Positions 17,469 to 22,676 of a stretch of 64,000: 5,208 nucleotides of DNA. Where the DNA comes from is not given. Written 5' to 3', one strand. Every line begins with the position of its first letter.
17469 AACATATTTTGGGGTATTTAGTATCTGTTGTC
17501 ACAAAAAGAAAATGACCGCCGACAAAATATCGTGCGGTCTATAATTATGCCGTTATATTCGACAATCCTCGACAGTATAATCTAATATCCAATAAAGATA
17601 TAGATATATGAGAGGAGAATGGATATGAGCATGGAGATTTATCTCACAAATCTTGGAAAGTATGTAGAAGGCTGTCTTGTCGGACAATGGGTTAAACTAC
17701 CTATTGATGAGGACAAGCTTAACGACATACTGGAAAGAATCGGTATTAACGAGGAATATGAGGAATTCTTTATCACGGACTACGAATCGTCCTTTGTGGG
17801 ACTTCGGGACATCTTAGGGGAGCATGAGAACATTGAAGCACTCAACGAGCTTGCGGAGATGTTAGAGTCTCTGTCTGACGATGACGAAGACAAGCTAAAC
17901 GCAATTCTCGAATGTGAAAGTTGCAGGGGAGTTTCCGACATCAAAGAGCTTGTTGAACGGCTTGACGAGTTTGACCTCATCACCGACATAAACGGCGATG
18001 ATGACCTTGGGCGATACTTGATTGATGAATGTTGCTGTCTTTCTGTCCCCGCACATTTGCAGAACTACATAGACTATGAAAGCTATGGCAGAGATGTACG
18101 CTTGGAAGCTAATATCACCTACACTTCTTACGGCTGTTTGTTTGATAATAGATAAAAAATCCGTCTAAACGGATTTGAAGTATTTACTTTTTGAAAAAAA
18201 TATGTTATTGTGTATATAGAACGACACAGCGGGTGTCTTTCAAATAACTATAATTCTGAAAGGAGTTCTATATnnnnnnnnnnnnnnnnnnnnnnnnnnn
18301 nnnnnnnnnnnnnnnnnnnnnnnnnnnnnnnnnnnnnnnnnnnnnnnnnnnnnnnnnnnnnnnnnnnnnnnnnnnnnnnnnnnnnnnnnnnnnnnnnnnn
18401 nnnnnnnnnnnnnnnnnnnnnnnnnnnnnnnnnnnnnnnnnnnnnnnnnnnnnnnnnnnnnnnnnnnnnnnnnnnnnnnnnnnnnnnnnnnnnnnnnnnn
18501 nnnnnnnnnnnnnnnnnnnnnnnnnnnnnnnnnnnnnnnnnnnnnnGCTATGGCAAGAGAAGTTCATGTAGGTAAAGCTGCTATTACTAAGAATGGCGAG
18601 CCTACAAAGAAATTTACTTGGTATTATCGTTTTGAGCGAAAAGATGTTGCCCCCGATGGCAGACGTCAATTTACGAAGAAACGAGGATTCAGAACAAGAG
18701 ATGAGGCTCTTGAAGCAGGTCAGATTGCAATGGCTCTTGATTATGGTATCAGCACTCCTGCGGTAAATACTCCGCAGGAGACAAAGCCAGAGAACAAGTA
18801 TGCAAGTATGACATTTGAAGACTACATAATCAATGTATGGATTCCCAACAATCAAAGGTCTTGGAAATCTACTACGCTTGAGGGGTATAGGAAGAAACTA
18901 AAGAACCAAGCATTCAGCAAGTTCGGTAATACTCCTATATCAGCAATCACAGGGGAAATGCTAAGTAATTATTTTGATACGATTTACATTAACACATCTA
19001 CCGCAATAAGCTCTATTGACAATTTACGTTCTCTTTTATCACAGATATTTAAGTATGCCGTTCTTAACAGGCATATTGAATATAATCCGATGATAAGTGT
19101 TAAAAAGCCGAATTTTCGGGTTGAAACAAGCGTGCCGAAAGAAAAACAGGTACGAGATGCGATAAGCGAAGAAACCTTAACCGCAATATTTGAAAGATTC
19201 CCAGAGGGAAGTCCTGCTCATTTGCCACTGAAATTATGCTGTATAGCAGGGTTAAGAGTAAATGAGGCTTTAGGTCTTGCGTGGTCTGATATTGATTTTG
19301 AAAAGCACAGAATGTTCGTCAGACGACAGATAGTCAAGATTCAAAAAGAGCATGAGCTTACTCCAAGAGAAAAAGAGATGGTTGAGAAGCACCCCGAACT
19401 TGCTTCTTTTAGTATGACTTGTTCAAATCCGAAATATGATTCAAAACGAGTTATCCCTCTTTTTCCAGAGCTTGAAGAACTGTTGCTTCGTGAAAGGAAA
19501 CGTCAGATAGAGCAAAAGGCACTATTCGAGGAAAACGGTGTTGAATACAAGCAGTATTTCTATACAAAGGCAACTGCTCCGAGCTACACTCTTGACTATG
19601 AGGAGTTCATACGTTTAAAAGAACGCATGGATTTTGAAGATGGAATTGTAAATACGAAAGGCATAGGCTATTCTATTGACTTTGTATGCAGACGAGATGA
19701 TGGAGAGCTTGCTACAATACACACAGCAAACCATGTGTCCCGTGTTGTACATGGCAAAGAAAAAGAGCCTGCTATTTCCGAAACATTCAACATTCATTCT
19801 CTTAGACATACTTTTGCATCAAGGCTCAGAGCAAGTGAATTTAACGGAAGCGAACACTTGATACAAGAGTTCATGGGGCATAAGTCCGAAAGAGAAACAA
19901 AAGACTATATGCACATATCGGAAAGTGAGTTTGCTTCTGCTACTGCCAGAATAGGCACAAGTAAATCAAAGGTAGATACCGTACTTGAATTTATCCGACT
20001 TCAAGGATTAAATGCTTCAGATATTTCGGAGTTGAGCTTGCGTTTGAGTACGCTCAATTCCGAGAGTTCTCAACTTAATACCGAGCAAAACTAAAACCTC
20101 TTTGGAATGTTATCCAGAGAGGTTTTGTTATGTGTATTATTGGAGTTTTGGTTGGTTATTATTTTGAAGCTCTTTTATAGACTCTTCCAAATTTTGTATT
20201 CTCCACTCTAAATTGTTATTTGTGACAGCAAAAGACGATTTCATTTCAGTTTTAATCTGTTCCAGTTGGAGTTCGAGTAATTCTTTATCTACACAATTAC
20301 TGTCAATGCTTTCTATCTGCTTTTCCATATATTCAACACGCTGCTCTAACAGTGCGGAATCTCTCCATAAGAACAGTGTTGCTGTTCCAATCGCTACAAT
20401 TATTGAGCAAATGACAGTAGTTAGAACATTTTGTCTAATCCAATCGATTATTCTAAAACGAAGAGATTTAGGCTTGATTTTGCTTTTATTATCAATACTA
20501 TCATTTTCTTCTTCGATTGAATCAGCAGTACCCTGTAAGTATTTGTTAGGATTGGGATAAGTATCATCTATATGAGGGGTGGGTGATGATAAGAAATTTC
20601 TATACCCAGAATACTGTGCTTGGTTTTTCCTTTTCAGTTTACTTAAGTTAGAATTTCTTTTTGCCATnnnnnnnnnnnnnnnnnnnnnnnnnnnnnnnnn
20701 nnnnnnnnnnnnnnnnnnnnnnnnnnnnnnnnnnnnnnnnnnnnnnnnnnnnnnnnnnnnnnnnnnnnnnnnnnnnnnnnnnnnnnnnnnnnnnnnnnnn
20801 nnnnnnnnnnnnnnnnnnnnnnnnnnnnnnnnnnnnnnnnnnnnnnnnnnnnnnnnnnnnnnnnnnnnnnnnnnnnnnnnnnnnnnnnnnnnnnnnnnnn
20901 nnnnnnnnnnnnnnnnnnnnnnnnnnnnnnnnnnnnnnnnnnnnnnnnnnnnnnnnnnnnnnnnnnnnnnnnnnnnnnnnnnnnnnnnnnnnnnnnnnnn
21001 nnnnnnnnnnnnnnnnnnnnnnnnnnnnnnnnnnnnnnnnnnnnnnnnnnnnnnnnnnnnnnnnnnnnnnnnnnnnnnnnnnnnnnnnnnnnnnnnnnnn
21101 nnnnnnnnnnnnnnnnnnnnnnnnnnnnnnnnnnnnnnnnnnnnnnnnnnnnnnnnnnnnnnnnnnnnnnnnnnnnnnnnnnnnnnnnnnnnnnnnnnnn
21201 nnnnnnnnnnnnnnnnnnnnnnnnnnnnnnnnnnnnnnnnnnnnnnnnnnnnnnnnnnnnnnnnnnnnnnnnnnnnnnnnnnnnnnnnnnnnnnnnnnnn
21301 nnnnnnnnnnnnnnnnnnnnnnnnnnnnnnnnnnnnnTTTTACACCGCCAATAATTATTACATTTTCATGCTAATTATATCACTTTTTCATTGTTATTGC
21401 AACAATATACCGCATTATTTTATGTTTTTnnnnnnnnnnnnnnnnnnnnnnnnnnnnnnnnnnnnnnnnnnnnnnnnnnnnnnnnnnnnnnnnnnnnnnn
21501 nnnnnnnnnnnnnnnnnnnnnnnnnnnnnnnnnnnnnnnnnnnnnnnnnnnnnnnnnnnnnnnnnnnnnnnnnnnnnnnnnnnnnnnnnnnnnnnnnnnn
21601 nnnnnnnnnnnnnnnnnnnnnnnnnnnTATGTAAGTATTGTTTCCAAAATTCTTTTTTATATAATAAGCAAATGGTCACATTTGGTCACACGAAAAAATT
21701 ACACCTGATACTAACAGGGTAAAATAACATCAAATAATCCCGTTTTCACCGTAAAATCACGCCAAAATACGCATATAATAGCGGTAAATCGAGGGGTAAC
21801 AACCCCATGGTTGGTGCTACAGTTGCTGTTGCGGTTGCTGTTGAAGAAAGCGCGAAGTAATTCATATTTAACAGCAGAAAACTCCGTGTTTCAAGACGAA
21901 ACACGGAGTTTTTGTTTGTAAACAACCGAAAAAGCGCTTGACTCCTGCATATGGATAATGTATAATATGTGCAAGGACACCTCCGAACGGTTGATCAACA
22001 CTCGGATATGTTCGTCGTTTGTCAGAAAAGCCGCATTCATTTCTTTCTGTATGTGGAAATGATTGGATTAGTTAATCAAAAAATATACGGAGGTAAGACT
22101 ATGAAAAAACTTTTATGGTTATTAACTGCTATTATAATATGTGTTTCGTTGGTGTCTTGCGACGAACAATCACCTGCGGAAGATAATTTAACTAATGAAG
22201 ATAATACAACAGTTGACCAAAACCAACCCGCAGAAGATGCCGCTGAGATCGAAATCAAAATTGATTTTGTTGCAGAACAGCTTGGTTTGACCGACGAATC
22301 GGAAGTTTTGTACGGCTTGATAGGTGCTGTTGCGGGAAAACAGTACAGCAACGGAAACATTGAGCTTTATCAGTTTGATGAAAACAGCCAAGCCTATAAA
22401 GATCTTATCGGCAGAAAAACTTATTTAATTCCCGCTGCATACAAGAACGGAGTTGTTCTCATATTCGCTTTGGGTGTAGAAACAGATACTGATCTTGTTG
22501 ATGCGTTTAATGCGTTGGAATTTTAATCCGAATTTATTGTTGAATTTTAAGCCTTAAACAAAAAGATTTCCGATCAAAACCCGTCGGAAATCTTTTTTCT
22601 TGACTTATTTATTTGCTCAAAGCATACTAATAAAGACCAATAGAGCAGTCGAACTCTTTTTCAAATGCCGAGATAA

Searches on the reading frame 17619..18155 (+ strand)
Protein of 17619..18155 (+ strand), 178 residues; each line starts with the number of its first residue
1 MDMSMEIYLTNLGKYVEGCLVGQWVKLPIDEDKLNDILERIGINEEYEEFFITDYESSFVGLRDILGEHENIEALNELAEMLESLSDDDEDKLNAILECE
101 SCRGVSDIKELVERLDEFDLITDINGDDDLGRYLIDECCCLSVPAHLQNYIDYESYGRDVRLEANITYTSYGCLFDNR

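Call 9: search_protein_families(library=pfam, proteins=[window:17619-18155:+], max_evalue=0.01)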
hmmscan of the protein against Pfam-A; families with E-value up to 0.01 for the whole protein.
window:17619-18155:+ (178 aa): 1 family
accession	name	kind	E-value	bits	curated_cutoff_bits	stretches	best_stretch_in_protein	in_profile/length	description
PF07275.16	ArdA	-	1.1e-40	140.3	27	1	7-173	1-153/155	Antirestriction protein (ArdA)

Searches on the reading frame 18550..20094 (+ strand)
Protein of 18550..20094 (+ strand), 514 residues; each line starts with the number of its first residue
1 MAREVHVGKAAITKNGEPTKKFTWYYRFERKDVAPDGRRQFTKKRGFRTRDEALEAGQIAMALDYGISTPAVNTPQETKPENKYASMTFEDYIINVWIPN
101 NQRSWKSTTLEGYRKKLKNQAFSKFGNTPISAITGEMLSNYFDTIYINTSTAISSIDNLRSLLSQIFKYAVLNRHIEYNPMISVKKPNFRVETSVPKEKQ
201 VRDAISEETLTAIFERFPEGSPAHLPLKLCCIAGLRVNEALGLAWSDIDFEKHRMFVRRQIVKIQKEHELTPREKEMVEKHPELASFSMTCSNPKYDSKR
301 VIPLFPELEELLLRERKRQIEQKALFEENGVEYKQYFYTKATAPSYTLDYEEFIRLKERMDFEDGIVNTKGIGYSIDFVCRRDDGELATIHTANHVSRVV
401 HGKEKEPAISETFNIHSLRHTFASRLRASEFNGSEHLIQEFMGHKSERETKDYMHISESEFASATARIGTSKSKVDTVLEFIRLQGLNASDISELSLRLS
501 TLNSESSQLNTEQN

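Call 9: search_protein_families(library=pfam, proteins=[window:18550-20094:+], max_evalue=0.01)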
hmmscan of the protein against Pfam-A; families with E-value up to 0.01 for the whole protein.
window:18550-20094:+ (514 aa): 4 families
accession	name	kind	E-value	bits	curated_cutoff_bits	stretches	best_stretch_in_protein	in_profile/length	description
PF00589.27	Phage_integrase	-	1.1e-17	64.8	27.1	2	394-458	108-170/172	Phage integrase family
PF22022.2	Phage_int_M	-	2.9e-10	40.7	27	1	95-185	6-94/96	Phage integrase central domain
PF14659.12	Phage_int_SAM_3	-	2.1e-05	25.1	22.6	1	88-139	1-51/58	Phage integrase, N-terminal SAM-like domain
PF14657.12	Arm-DNA-bind_4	-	0.00011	22.2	22.3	1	23-56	1-34/47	Arm DNA-binding domain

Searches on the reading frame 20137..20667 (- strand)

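Call 9: search_protein_families(library=pfam, proteins=[window:20137-20667:-], max_evalue=0.01)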
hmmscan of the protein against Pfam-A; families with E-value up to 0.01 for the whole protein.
window:20137-20667:- (176 aa): 0 families

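Call 50: search_protein_families(library=phrogs, proteins=[window:20137-20667:-], max_evalue=0.01)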
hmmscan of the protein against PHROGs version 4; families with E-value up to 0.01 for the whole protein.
window:20137-20667:- (176 aa): 4 families
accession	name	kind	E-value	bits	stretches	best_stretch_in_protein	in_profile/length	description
phrog_736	-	unknown function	0.00029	21.9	1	73-144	5-84/112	-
phrog_34293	-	unknown function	0.0012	20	0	140-174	71-105/105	-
phrog_3961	-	unknown function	0.0013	19.7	1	79-162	12-80/112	-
phrog_1296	-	lysis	0.0077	17.2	0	82-171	7-88/93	holin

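Call 84: search_protein_families(library=ncbifam, proteins=[window:20137-20667:-], max_evalue=0.01)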
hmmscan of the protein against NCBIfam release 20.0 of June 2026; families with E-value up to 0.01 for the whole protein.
window:20137-20667:- (176 aa): 0 families

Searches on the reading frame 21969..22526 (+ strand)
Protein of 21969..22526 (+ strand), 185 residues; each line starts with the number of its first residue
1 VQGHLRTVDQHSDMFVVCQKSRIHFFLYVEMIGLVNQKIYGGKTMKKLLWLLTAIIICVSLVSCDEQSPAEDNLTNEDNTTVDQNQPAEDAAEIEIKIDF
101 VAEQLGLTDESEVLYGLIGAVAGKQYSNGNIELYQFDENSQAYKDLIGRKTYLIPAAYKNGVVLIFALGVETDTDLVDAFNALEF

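Call 9: search_protein_families(library=pfam, proteins=[window:21969-22526:+], max_evalue=0.01)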
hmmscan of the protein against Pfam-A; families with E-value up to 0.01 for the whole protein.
window:21969-22526:+ (185 aa): 0 families

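Call 50: search_protein_families(library=phrogs, proteins=[window:21969-22526:+], max_evalue=0.01)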
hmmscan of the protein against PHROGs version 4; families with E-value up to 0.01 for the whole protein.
window:21969-22526:+ (185 aa): 2 families
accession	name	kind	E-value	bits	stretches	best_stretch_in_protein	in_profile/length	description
phrog_806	-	unknown function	0.0028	18.7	1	45-90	2-52/187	-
phrog_33364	-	unknown function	0.0099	17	0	45-71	2-28/83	-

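Call 84: search_protein_families(library=ncbifam, proteins=[window:21969-22526:+], max_evalue=0.01)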
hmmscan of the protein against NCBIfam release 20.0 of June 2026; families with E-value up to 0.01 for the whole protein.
window:21969-22526:+ (185 aa): 1 family
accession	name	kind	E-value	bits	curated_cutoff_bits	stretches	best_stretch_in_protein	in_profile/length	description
NF050142.1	PG1828_fam_lipo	equivalog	6.1e-05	23.7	50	1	45-92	1-45/59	PG1828 family lipoprotein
